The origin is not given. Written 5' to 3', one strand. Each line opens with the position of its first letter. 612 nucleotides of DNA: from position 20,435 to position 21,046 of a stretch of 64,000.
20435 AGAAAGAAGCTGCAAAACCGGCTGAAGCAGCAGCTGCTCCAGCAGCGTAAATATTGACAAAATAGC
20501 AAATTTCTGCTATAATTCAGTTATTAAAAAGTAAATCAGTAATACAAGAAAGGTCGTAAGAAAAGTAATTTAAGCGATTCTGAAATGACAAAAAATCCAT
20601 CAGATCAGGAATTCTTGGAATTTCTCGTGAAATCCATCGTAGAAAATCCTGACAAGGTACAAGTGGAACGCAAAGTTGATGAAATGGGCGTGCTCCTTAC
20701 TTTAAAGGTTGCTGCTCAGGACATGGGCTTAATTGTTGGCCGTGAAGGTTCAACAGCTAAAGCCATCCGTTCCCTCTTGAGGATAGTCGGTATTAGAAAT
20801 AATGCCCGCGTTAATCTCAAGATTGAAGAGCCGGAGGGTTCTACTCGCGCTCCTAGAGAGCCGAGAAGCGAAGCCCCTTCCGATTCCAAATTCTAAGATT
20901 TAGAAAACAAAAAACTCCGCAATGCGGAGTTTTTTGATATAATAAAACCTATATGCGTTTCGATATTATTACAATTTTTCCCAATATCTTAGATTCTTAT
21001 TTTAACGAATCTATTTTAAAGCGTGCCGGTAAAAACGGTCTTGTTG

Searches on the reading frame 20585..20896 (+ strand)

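Call 48: search_protein_families(library=pfam, proteins=[window:20585-20896:+], max_evalue=0.01)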
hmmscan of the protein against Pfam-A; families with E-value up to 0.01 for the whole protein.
window:20585-20896:+ (103 aa): 2 families
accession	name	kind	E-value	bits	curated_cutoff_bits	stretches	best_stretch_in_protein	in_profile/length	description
PF13083.13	KH_KhpA-B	-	3.6e-19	68.9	32.1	1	8-80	1-73/73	KhpA/KhpB, KH domain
PF07650.23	KH_2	-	0.00044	20.5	22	1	22-82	15-72/78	KH domain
